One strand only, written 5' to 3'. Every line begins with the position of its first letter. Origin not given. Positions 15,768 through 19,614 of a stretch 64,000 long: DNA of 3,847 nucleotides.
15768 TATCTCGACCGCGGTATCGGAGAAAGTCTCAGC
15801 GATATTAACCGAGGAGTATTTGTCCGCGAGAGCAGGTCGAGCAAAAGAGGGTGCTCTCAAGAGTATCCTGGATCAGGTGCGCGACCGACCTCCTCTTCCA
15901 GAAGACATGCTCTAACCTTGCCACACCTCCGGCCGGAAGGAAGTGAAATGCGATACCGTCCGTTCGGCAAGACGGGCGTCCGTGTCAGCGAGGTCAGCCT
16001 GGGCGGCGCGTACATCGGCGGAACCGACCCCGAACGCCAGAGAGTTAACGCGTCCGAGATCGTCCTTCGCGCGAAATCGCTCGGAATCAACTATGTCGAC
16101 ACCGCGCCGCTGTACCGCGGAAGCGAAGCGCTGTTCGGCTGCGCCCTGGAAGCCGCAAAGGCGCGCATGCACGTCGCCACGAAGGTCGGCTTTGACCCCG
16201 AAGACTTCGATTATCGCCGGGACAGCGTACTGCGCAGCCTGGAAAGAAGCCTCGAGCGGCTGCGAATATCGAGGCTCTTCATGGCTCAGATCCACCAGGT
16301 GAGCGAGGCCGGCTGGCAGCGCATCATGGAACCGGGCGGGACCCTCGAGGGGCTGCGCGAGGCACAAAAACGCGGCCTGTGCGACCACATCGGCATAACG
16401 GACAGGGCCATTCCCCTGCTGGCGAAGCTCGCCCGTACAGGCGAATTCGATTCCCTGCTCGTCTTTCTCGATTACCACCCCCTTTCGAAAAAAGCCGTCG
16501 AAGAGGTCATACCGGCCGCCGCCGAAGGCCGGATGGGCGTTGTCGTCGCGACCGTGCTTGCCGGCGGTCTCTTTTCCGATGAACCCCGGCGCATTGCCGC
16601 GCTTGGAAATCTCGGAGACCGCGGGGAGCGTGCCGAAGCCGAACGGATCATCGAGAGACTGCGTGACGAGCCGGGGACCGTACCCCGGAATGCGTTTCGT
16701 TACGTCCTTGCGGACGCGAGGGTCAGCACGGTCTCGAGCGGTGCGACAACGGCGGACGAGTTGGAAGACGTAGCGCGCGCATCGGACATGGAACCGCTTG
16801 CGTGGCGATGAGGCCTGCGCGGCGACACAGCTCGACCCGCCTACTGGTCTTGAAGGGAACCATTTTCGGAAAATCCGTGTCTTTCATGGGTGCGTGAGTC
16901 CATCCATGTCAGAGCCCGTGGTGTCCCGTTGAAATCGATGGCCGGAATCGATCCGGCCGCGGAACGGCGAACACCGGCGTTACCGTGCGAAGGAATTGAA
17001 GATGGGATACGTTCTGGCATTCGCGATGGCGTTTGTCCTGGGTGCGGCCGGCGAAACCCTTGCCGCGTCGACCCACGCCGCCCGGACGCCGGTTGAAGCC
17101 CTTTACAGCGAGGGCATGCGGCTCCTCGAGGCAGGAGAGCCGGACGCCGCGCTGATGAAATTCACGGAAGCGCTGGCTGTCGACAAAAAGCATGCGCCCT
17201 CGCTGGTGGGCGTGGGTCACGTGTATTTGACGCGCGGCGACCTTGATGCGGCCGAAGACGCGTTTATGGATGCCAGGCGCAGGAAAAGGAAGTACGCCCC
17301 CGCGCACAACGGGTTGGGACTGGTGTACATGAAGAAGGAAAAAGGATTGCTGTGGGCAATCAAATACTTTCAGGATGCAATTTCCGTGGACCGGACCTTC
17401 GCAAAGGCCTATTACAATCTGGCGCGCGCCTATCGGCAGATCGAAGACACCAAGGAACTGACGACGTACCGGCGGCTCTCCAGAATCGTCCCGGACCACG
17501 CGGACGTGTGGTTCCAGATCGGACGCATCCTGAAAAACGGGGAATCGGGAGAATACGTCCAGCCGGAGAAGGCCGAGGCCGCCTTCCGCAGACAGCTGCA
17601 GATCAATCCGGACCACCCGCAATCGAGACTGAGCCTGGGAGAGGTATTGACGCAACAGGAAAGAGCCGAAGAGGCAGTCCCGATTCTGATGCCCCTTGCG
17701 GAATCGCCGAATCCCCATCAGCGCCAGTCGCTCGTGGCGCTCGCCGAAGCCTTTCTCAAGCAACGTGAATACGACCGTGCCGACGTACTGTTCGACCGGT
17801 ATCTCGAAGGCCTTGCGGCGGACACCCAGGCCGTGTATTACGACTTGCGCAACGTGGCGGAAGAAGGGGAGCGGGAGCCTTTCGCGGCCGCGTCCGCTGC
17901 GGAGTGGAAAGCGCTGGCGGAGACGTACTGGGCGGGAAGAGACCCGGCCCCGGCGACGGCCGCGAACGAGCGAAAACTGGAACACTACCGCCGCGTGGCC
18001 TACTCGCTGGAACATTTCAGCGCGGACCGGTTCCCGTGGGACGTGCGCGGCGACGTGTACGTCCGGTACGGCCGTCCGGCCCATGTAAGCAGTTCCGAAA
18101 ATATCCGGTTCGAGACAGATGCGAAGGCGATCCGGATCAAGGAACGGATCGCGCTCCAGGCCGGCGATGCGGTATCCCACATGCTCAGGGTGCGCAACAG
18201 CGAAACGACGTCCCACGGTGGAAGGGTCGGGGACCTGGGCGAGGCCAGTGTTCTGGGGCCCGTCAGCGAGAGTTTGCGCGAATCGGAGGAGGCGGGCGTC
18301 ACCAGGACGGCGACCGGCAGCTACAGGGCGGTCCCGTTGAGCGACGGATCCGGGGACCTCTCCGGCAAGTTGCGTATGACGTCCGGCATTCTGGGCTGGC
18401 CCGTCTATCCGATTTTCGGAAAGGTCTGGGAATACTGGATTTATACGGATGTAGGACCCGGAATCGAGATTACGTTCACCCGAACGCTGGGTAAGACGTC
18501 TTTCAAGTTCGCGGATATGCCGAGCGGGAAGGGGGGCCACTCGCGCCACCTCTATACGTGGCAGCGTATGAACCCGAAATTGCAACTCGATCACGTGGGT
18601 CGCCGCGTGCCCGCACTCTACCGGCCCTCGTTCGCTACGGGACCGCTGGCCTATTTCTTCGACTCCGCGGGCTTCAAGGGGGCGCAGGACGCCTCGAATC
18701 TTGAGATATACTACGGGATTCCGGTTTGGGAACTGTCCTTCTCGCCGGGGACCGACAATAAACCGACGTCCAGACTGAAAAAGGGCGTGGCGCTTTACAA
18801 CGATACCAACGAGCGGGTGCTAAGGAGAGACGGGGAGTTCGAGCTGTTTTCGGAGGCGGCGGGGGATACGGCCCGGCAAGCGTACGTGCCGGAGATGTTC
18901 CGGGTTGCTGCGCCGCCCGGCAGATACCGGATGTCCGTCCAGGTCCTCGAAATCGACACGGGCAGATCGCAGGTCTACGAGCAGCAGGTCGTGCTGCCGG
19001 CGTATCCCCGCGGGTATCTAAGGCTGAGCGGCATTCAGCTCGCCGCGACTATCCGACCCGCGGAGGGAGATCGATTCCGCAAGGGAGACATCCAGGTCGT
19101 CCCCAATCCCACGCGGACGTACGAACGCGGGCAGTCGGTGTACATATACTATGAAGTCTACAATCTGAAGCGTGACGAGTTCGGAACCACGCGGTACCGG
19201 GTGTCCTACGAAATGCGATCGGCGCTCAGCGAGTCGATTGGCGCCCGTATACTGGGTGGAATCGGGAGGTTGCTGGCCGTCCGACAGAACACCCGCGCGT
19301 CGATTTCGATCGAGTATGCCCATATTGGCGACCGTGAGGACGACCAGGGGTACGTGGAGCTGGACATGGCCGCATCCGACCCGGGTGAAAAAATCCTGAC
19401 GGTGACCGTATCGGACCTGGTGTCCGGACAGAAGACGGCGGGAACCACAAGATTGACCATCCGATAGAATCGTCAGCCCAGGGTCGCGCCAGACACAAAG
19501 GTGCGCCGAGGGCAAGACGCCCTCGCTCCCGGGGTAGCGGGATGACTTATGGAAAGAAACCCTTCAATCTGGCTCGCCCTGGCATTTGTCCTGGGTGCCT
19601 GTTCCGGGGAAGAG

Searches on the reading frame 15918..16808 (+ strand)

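Call 67: search_protein_families(library=pfam, proteins=[window:15918-16808:+], max_evalue=0.00001)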
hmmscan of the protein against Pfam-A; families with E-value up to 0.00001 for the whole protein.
window:15918-16808:+ (297 aa): 1 family
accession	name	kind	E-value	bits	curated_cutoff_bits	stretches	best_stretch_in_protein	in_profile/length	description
PF00248.27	Aldo_ket_red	-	2.5e-33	115.8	24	1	26-291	2-276/291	Aldo/keto reductase family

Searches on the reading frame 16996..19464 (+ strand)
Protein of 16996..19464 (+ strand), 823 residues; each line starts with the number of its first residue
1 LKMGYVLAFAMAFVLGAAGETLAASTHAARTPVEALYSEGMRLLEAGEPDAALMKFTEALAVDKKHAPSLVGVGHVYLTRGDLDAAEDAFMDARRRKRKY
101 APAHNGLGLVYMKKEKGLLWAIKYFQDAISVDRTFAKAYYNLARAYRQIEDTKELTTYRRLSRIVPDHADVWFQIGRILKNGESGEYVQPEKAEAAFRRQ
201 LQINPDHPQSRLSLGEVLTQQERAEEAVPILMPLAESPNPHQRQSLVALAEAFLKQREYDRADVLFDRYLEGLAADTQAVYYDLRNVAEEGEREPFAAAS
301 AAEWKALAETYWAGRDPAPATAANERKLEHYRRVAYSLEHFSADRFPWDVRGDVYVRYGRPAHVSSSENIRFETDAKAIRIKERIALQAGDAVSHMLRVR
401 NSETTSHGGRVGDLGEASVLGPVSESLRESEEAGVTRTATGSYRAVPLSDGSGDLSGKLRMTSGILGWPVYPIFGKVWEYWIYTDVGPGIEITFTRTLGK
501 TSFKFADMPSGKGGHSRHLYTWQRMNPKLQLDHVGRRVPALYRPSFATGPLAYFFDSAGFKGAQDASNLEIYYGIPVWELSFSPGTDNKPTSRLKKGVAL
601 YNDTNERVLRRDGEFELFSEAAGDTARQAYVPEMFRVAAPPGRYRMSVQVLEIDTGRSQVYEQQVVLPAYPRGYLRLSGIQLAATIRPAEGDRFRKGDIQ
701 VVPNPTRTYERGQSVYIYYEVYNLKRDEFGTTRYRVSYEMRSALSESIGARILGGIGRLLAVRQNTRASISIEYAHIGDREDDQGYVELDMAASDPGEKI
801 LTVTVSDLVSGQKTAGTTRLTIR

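Call 12: search_protein_families(library=pfam, proteins=[window:16996-19464:+], max_evalue=0.01)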
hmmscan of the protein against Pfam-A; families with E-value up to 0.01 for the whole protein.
window:16996-19464:+ (823 aa): 15 families
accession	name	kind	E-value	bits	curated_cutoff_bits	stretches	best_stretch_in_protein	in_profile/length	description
PF14559.12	TPR_19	-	6.4e-18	65.3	25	2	43-103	1-61/68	Tetratricopeptide repeat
PF13431.12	TPR_17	-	5e-14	51.8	24.4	1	124-152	1-29/34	Tetratricopeptide repeat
PF13414.12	TPR_11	-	1.1e-11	44.7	26.8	0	121-146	13-38/42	TPR repeat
PF00515.34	TPR_1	-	1.3e-11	44.3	27.8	0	136-153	1-18/34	Tetratricopeptide repeat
PF13181.12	TPR_8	-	1.3e-10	41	25.7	0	136-154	1-19/34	Tetratricopeptide repeat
PF13432.12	TPR_16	-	3.1e-10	40.8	32.7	1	37-94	1-58/65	Tetratricopeptide repeat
PF13428.12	TPR_14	-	1e-08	35.4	23.5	0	137-177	2-43/44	Tetratricopeptide repeat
PF13424.12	TPR_12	-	1.6e-08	35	30.1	1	43-99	13-77/77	Tetratricopeptide repeat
PF07719.23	TPR_2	-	3.4e-08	33.4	27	0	34-66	2-34/34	Tetratricopeptide repeat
PF13176.12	TPR_7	-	2.1e-07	30.9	27.9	0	245-270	1-26/36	Tetratricopeptide repeat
PF23914.1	TPR_CcmH_CycH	-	6e-05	23.4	42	1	166-277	47-155/158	Cytochrome c-type biogenesis protein H TPR domain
PF20094.4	GWxTD_dom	-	0.00011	22.4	26.9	1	290-369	43-120/172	GWxTD domain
PF13374.12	TPR_10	-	0.0012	19.2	27.5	0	73-99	8-34/42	Tetratricopeptide repeat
PF12895.13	ANAPC3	-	0.0037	17.9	27.2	0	190-230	39-78/82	Anaphase-promoting complex, cyclosome, subunit 3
PF14561.12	TPR_20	-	0.0069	17.1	25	0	195-234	9-48/90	Tetratricopeptide repeat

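Call 46: search_protein_families(library=ncbifam, proteins=[window:16996-19464:+], max_evalue=0.01)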
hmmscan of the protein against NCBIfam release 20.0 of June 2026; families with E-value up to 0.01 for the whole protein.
window:16996-19464:+ (823 aa): 16 families
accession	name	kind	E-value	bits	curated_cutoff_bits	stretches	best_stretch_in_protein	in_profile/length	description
TIGR02917.1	PEP_TPR_lipo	equivalog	3.3e-16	58.4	312.2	1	41-228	337-519/899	XrtA/PEP-CTERM system TPR-repeat protein PrsT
TIGR02521.1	type_IV_pilW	equivalog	8.5e-15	54.9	154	1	29-158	27-157/234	type IV pilus biogenesis/stability protein PilW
TIGR04514.1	GWxTD_dom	domain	2.5e-13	50.4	28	1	283-368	5-91/105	GWxTD domain-containing protein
NF040959.1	MamA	equivalog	4.5e-12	45.9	200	1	22-154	60-191/204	magnetosome protein MamA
TIGR04510.1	mod_pep_cyc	subfamily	1.2e-08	34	400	1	119-348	415-635/814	putative peptide modification system cyclase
NF008757.0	PRK11788.1-5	equivalog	7.5e-08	31.9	363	1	7-146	11-151/388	lipopolysaccharide assembly protein LapB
NF033920.0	C39_PA2778_fam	equivalog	1.8e-07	30.9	150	0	41-115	164-238/255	PA2778 family cysteine peptidase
NF008520.0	PRK11447.1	equivalog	3e-07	28.6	858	1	38-238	356-559/1157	cellulose synthase complex outer membrane protein BcsC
TIGR02552.1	LcrH_SycD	equivalog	3.7e-07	29.9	104.8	0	18-116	3-101/136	SycD/LcrH family type III secretion system chaperone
NF033758.1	gliding_GltE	equivalog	1.5e-05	24.2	225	1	37-149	226-337/411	adventurous gliding motility TPR repeat lipoprotein GltE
NF033762.1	social_mot_Tgl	equivalog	2.2e-05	24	225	0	49-177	82-212/252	social motility TPR repeat lipoprotein Tgl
NF052415.1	T3SS_chap_SctY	equivalog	4.1e-05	24.1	70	1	186-271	18-105/106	type III secretion apparatus assembly chaperone SctY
NF008756.0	PRK11788.1-4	equivalog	7.2e-05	22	474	0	189-271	50-135/389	lipopolysaccharide assembly protein LapB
NF047371.1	FlcA_CTERM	equivalog_domain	0.00047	18.7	300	0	36-215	125-232/646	periplasmic flagellar collar protein FlcA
NF002725.1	PRK02603.1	equivalog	0.002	18.2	143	0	36-116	38-121/173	photosystem I assembly protein Ycf3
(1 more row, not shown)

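Call 64: search_solved_structures(query=window:16996-19464:+, max_evalue=0.1)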
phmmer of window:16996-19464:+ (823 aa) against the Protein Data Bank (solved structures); distinct sequences matched with E-value up to 0.1: 79 (the best 60 are shown).
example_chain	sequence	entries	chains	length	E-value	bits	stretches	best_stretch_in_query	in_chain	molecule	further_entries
9qhb_A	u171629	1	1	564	5.7e-46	160.3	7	32-179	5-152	Engineered tetratricopeptide repeat protein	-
7ntf_A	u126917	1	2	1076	1.9e-28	102.3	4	56-218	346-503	Isoform 1 of UDP-N-acetylglucosamine--peptide N-acetylglucosaminyltransferase 110 kDa subu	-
7yeh_B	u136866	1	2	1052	2.2e-28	102.1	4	56-218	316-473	UDP-N-acetylglucosamine--peptide N-acetylglucosaminyltransferase 110 kDa subunit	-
7yea_A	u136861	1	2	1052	7.3e-28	100.4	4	58-218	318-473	UDP-N-acetylglucosamine--peptide N-acetylglucosaminyltransferase 110 kDa subunit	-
1w3b_A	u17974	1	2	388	1.2e-25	93.1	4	49-228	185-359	UDP-N-ACETYLGLUCOSAMINE--PEPTIDE N-ACETYLGLUCOSAMINYLTRANSFERASE 110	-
6eou_A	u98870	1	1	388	1.5e-25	92.7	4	47-228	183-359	UDP-N-acetylglucosamine--peptide N-acetylglucosaminyltransferase 110 kDa subunit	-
8bu0_A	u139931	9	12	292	4.7e-23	84.5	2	32-182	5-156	Consensus tetratricopeptide repeat protein | Crystal structure of an 8-repeat consensus TPR superhelix with Zinc. | Monomer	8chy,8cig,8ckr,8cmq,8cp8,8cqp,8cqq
9qhc_A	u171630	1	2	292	9.8e-22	80.2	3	34-218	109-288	Engineered tetratricopeptide repeat protein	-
7y4i_A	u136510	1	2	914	8e-15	57.3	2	39-148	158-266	Probable UDP-N-acetylglucosamine--peptide N-acetylglucosaminyltransferase SPINDLY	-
8dtf_A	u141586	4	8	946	9.1e-15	57.1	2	39-148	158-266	Probable UDP-N-acetylglucosamine--peptide N-acetylglucosaminyltransferase SPINDLY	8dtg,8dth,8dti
7obi_A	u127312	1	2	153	3.4e-12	48.6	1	34-179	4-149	CTPR-rv4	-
8ch0_A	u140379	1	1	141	1.1e-10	43.6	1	32-158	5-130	Consensus tetratricopeptide repeat protein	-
2fo7_A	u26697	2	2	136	3.3e-10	42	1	34-158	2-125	SYNTHETIC CONSENSUS TPR PROTEIN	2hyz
8cm9_A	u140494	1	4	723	1.1e-09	40.3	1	65-218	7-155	UDP-N-acetylglucosamine--peptide N-acetylglucosaminyltransferase 110 kDa subunit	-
5lvv_A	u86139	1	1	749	1.1e-09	40.3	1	65-218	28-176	UDP-N-acetylglucosamine--peptide N-acetylglucosaminyltransferase 110 kDa subunit,UDP-N-ace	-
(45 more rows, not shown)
